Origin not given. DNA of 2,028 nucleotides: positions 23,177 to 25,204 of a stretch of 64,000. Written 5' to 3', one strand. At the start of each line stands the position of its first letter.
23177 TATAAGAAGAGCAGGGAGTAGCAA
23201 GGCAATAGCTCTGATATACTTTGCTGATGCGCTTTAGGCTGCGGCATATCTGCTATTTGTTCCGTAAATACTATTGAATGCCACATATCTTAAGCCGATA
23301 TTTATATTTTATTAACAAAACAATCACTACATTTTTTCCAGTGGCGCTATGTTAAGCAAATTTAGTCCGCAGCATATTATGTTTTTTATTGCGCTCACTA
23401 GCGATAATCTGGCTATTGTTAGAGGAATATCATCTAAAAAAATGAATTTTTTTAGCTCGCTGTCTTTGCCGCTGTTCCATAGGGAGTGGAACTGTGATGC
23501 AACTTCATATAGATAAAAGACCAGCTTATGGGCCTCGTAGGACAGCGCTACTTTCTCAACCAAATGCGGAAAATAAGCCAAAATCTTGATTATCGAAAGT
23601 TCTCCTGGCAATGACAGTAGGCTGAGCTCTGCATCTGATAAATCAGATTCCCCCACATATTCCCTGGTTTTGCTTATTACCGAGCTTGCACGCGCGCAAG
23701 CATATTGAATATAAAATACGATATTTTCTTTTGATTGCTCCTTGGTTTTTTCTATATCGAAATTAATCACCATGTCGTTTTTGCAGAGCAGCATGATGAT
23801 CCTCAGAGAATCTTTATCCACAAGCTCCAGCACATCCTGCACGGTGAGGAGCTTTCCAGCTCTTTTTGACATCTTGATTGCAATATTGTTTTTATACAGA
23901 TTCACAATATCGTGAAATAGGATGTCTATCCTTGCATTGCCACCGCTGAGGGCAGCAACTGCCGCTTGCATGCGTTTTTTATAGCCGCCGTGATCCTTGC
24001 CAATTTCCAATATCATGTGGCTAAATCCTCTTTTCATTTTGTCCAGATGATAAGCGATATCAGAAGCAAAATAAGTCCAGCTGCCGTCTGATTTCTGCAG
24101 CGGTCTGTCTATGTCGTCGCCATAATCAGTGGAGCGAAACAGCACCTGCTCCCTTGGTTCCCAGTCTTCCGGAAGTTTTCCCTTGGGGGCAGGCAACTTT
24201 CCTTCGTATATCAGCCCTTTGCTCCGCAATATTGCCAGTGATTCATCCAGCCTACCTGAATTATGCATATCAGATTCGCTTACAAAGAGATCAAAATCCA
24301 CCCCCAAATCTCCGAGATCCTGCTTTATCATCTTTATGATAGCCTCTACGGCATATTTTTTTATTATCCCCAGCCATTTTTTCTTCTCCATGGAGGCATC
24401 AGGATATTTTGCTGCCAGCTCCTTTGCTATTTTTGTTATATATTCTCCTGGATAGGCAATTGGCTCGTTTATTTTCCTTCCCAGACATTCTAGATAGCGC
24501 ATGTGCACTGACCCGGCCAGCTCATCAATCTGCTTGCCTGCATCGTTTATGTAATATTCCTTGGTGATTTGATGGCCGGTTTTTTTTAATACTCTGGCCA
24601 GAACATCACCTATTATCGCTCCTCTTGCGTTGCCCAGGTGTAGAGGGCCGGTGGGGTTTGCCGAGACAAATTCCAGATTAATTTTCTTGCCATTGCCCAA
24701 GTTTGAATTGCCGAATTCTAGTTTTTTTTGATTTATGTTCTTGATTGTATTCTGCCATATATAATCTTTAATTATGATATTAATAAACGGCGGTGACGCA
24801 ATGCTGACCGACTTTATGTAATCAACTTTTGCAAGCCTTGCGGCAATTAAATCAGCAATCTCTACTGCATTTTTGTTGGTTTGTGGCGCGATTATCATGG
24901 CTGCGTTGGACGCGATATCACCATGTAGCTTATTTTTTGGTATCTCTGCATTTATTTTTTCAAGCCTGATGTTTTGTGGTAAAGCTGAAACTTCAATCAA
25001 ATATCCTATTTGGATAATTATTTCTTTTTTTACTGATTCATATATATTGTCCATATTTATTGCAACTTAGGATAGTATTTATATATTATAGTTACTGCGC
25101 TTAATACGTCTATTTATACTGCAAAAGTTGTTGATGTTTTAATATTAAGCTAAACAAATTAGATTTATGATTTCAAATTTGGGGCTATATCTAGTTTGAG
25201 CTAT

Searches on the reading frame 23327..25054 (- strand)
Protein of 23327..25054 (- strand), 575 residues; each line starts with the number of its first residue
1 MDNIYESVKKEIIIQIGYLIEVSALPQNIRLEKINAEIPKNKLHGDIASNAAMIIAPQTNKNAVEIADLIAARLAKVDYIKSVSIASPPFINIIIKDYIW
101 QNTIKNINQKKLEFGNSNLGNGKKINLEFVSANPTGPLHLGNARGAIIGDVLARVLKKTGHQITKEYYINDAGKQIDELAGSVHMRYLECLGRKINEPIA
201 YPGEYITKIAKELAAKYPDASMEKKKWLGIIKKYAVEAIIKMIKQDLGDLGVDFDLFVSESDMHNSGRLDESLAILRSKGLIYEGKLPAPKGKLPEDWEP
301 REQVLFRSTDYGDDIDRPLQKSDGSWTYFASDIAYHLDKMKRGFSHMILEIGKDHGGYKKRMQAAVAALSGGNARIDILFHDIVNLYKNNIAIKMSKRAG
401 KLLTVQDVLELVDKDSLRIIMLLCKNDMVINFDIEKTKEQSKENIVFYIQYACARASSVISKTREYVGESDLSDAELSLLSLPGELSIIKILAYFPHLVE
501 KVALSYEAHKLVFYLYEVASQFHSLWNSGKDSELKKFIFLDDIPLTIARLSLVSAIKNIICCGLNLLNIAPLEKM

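Call 15: find_encoding_contigs(protein=window:23327-25054:-, flank=2000, max_places=6)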
Protein window:23327-25054:- (575 aa): 2 contigs read that carry it; 1 place shown.
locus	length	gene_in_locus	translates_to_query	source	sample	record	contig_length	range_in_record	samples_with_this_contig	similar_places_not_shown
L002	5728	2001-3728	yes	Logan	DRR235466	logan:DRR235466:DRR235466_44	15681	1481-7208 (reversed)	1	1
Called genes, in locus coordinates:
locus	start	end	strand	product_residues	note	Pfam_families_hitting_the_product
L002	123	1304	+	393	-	PF00346:Complex1_49kDa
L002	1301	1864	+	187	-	PF01257:2Fe-2S_thioredx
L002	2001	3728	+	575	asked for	PF03485:Arg_tRNA_synt_N, PF00750:tRNA-synt_1d, PF00133:tRNA-synt_1 (faint), PF01406:tRNA-synt_1e (faint), PF01921:tRNA-synt_1f (faint), PF09334:tRNA-synt_1g (faint), PF05746:DALR_1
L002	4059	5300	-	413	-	PF00109:ketoacyl-synt, PF02801:Ketoacyl-synt_C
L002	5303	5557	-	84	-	PF23297:ACP_SdgA_C (weak), PF00550:PP-binding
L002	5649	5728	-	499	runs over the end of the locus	PF21760:SecD_1st, PF22599:SecDF_P1_head, PF02355:SecD_SecF_C, PF03176:MMPL (weak)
